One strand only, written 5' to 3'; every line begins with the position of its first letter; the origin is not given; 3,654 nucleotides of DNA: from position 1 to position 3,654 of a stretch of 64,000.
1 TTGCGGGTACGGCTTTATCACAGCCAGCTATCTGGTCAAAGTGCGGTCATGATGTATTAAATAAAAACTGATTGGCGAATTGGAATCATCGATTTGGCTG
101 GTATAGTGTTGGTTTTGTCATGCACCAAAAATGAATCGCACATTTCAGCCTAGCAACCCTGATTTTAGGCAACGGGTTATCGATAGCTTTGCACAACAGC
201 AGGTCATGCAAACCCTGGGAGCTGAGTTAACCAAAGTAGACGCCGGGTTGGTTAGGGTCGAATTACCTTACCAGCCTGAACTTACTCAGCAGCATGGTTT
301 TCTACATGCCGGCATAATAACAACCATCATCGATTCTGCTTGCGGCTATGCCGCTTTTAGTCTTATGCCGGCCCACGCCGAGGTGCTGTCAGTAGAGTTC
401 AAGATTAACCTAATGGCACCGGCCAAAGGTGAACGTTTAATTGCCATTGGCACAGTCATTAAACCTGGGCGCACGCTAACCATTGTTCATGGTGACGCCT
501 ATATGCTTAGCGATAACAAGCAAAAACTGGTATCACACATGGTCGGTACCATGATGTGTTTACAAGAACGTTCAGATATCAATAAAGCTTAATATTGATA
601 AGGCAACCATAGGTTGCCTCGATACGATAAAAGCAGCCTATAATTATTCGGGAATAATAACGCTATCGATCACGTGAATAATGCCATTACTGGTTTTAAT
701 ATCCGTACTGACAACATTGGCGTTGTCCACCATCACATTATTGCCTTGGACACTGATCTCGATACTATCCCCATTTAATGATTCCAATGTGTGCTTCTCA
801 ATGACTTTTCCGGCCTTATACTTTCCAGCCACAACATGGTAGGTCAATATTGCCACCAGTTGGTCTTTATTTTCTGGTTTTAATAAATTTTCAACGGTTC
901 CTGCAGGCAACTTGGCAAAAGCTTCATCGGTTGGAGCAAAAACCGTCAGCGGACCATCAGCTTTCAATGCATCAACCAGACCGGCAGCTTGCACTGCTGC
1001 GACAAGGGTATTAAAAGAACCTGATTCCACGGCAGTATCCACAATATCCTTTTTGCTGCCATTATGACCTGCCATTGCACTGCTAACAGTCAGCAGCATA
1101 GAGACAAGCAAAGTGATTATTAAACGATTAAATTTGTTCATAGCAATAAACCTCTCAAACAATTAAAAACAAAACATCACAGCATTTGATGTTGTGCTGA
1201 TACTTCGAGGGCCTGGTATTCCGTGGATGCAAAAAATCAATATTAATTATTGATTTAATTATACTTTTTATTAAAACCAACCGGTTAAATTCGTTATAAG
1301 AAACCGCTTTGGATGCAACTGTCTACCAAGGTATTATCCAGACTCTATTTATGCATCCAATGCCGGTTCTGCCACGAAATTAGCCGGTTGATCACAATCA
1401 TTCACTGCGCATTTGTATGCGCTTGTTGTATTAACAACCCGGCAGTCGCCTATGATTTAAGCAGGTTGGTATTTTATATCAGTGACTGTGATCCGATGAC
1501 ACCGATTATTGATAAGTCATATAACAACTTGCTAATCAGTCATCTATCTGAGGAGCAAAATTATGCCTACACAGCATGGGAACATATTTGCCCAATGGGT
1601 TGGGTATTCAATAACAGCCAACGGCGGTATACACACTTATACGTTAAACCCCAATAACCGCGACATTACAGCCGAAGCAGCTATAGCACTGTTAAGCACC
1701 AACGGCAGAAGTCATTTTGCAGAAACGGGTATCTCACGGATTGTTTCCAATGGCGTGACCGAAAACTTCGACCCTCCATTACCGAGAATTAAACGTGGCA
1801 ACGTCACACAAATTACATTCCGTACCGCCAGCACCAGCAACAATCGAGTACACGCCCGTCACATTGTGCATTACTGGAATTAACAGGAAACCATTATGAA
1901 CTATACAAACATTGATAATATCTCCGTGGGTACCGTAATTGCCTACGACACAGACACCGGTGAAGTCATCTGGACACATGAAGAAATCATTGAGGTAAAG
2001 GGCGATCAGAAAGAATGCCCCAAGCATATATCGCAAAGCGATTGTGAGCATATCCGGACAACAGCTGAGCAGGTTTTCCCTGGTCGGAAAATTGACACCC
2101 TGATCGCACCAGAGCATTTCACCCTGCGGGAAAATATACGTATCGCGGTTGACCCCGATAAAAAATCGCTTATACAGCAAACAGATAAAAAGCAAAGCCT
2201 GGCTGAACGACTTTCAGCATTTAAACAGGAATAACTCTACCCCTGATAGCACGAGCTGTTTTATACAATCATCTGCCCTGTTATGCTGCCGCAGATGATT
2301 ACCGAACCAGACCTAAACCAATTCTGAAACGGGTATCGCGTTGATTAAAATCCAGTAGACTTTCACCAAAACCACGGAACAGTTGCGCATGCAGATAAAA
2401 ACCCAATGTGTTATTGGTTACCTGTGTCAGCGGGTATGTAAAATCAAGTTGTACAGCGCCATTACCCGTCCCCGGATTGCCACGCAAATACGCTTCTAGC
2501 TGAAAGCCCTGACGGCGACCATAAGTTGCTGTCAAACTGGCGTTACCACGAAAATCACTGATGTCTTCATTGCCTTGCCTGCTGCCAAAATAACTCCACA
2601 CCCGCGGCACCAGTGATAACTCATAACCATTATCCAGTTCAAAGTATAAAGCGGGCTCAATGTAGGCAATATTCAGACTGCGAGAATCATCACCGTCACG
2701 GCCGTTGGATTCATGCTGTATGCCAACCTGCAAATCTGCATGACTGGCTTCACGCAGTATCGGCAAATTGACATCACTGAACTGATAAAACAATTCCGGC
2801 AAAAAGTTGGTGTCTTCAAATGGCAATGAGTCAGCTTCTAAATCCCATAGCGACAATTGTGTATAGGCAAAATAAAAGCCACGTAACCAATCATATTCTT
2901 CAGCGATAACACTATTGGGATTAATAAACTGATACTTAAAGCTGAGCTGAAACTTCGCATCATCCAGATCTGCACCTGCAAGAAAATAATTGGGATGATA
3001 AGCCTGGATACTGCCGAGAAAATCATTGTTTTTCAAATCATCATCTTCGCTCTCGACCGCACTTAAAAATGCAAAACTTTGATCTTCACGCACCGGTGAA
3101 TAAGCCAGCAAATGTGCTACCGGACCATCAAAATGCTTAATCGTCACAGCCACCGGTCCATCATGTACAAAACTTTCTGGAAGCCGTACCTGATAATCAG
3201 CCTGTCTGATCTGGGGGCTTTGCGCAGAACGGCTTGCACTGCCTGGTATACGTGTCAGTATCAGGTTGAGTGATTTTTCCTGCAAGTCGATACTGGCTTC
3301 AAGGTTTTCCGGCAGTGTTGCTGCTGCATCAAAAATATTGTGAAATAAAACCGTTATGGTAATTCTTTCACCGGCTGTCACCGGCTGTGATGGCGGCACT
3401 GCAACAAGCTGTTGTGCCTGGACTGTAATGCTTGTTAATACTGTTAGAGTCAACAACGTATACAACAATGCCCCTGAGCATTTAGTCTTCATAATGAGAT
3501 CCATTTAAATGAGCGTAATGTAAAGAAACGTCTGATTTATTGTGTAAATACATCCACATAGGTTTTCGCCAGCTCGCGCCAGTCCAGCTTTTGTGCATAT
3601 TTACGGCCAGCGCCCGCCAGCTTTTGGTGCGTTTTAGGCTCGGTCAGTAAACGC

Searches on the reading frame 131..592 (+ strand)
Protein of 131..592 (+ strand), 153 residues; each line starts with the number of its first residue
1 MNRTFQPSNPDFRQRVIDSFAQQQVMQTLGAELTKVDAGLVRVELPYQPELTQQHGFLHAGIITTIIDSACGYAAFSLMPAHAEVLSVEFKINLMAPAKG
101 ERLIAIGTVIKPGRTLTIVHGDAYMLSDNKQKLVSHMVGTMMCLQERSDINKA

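Call 69: search_protein_families(library=pfam, proteins=[window:131-592:+], max_evalue=0.0001)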
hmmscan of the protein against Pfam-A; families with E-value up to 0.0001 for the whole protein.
window:131-592:+ (153 aa): 1 family
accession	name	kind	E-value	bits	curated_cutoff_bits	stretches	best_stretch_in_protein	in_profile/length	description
PF03061.28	4HBT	-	4.2e-09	37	20.6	1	55-124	1-71/79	Thioesterase superfamily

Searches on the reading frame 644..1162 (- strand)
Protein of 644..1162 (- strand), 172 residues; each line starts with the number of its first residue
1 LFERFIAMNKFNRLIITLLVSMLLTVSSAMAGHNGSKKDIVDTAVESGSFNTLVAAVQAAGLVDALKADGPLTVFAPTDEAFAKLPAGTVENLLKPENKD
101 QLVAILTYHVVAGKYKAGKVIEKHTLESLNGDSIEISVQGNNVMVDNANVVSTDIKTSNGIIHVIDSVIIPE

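Call 69: search_protein_families(library=pfam, proteins=[window:644-1162:-], max_evalue=0.0001)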
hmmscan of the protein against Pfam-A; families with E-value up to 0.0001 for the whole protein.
window:644-1162:- (172 aa): 1 family
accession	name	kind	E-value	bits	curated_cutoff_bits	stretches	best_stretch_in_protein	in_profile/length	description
PF02469.27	Fasciclin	-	6.6e-42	143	22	1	49-171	2-123/123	Fasciclin domain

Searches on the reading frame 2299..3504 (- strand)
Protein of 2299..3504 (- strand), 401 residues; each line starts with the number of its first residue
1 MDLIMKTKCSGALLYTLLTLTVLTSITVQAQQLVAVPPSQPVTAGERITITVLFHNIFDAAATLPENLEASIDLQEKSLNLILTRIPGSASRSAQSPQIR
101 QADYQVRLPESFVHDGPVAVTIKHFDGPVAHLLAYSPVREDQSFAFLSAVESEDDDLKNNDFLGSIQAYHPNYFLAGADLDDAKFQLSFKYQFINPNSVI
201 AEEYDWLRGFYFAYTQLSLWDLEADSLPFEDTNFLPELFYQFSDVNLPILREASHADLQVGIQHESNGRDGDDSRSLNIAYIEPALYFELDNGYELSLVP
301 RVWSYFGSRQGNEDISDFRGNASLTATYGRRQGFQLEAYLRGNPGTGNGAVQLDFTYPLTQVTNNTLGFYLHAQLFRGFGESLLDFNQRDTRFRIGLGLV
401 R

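Call 24: search_protein_families(library=ncbifam, proteins=[window:2299-3504:-], max_evalue=1e-10)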
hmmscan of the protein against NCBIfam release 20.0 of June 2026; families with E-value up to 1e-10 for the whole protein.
window:2299-3504:- (401 aa): 1 family
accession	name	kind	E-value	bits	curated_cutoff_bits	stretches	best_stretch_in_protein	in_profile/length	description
NF008031.0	PRK10763.1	equivalog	1.9e-26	92.9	369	1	178-399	82-286/290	phospholipase A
